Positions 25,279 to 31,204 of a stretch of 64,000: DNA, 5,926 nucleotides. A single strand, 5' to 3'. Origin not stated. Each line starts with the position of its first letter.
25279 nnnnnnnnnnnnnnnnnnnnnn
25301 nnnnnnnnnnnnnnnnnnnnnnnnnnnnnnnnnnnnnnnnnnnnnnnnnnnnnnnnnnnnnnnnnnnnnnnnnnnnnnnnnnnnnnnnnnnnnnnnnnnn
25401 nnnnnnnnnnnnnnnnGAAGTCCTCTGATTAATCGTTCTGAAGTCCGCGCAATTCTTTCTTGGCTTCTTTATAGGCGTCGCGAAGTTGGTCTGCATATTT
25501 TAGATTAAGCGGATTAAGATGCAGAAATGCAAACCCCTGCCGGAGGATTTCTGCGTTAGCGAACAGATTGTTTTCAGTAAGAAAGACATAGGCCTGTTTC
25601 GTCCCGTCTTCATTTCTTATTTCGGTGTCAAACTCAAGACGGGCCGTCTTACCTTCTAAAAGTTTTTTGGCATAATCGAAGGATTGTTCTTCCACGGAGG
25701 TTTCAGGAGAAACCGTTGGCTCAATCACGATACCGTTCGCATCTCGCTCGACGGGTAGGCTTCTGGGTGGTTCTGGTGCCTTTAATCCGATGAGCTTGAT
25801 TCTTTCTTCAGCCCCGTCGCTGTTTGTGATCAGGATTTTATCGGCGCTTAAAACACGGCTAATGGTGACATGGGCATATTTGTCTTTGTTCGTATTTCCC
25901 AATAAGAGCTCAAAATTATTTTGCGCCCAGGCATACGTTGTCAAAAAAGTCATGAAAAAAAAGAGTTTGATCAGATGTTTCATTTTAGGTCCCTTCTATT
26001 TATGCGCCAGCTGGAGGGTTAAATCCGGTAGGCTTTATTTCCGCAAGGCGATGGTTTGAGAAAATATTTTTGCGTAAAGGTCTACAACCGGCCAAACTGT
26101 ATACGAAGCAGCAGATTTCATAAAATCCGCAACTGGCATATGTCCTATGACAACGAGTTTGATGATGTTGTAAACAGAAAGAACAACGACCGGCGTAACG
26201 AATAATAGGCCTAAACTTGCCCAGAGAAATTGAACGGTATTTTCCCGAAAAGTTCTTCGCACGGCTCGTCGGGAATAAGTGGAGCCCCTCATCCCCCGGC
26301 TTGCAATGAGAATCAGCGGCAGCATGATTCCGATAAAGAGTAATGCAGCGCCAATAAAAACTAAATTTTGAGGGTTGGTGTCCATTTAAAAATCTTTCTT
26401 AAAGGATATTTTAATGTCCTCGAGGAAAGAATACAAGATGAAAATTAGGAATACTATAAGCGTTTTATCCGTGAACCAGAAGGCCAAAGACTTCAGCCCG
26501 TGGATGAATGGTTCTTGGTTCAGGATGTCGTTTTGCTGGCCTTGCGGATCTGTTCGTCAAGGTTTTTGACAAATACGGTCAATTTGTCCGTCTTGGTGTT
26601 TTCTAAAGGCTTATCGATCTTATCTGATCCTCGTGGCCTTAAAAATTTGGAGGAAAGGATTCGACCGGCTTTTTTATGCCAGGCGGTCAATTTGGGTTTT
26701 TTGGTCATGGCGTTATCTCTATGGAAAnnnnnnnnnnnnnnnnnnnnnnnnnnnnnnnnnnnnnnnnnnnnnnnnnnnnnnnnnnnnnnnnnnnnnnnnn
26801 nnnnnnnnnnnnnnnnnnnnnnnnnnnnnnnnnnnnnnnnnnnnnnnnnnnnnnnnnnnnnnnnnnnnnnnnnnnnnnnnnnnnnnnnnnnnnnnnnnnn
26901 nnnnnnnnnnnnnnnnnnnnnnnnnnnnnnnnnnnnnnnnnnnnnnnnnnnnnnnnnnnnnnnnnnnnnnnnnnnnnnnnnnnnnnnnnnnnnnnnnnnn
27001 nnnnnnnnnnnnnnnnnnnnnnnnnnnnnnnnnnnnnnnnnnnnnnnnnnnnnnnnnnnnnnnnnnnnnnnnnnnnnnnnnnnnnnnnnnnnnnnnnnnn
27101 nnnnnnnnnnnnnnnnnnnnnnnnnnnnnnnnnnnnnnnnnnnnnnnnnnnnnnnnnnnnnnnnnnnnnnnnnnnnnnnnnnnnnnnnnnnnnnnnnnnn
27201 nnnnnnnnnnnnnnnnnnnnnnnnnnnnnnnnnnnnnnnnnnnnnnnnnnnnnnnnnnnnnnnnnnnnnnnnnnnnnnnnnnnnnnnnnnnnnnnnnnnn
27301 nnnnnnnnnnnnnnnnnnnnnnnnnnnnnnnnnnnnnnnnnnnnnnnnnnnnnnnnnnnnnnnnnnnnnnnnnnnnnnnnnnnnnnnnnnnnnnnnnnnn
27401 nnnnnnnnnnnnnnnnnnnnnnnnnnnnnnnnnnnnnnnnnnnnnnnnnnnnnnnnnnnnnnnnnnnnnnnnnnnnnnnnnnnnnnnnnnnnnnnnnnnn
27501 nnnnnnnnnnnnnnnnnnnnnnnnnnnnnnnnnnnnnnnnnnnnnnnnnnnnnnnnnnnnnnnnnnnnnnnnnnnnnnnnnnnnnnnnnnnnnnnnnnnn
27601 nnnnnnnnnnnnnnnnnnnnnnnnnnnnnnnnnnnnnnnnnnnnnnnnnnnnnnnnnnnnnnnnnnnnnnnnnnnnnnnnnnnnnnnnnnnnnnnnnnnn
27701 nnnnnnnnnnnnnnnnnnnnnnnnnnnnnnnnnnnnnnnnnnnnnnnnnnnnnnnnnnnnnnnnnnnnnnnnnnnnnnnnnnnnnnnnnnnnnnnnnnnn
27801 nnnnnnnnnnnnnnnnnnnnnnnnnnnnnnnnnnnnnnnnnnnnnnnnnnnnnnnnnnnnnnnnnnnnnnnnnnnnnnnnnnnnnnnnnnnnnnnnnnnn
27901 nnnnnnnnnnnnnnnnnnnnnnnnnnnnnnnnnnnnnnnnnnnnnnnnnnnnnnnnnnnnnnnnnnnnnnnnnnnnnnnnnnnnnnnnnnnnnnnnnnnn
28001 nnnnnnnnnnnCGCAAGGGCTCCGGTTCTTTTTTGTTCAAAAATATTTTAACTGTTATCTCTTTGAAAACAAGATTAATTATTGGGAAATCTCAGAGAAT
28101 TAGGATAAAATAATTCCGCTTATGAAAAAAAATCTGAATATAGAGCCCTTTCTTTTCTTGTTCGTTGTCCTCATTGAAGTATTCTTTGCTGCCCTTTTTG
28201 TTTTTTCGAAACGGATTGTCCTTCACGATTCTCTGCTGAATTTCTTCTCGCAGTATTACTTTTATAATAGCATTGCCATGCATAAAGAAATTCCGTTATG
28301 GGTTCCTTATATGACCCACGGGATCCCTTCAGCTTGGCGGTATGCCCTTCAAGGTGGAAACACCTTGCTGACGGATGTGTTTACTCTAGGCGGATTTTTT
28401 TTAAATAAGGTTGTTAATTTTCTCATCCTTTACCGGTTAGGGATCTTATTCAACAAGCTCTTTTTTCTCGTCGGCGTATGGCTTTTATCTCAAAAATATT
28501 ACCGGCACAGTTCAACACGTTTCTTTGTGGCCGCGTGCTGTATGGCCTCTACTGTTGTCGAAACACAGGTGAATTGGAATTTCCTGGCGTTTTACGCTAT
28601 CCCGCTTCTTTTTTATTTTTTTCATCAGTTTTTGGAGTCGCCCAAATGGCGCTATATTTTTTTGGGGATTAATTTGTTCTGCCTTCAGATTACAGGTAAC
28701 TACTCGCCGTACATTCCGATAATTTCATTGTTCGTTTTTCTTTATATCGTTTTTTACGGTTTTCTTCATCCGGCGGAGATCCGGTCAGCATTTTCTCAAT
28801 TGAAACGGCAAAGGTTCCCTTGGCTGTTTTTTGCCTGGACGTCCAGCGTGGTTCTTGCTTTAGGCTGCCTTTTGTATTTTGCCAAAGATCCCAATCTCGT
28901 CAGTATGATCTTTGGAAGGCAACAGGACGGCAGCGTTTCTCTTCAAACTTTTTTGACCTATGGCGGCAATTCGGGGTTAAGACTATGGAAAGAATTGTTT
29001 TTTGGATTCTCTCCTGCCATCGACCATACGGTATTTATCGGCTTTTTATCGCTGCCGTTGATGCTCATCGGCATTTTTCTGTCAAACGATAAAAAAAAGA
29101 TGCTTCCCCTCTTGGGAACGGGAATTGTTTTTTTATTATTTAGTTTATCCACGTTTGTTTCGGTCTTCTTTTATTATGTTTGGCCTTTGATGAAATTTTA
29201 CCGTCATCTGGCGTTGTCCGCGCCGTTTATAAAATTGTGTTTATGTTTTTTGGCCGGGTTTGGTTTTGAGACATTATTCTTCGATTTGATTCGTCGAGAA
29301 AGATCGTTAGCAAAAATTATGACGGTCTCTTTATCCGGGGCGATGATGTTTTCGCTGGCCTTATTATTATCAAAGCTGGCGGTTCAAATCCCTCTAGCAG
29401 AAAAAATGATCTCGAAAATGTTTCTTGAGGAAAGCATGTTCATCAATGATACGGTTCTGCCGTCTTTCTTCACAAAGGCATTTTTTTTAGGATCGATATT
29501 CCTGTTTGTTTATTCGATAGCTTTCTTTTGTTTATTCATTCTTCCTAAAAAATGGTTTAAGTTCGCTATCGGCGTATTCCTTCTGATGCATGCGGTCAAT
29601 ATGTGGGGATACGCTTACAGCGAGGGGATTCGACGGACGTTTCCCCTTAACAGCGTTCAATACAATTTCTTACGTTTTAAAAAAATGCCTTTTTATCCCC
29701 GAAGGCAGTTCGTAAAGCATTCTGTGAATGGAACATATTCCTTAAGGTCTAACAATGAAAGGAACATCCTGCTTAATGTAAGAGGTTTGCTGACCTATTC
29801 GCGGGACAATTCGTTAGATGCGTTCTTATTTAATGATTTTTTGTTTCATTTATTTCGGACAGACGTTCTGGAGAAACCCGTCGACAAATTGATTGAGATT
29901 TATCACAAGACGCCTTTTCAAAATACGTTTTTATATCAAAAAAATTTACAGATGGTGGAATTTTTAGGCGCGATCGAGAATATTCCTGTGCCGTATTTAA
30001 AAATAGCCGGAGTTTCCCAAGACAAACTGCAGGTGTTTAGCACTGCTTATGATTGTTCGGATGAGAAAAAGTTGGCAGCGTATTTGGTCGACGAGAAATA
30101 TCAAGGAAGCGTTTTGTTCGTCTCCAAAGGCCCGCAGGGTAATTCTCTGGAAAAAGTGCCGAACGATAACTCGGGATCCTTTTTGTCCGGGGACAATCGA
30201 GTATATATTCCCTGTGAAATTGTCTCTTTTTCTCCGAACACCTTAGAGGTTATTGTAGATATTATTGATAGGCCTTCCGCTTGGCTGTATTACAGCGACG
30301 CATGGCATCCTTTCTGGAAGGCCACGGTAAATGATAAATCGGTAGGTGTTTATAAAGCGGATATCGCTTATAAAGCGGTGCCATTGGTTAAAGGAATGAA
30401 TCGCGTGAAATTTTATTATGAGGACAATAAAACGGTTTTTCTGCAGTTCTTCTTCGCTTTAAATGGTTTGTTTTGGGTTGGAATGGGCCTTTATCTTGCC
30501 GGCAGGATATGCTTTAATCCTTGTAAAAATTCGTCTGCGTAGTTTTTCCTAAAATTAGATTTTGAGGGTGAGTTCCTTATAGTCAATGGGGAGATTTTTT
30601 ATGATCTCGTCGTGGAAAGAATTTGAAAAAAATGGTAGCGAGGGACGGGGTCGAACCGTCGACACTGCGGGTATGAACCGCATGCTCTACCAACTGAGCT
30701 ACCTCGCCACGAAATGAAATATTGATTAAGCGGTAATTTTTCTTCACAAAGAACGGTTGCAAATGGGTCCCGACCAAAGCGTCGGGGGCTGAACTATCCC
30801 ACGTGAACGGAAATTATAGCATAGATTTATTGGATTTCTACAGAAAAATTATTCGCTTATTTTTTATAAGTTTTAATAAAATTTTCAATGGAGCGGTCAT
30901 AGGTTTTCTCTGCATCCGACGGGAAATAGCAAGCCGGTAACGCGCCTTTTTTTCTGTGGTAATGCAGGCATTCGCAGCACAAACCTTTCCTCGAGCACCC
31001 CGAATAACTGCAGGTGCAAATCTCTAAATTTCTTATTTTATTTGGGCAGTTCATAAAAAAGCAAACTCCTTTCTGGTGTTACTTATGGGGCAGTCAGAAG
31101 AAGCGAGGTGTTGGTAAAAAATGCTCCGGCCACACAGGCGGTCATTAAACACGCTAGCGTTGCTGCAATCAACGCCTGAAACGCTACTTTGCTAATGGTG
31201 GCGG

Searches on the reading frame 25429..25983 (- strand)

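Call 61: search_protein_families(library=pfam, proteins=[window:25429-25983:-], max_evalue=0.00001)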
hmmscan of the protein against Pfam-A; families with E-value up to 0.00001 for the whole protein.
window:25429-25983:- (184 aa): 0 families

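Call 76: search_protein_families(library=pfam, proteins=[window:25429-25983:-], max_evalue=0.01)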
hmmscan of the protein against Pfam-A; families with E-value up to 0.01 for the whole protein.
window:25429-25983:- (184 aa): 1 family
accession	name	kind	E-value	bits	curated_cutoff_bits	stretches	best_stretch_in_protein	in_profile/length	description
PF00565.23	SNase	-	1.5e-05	25.8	21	1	62-181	2-104/107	Staphylococcal nuclease homologue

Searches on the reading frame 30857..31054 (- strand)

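Call 76: search_protein_families(library=pfam, proteins=[window:30857-31054:-], max_evalue=0.01)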
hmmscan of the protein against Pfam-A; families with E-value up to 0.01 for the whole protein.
window:30857-31054:- (65 aa): 1 family
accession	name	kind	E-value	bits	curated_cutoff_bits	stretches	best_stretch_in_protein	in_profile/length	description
PF20095.4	DUF6485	-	5.4e-09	36.9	24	1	9-64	3-66/70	Domain of unknown function (DUF6485)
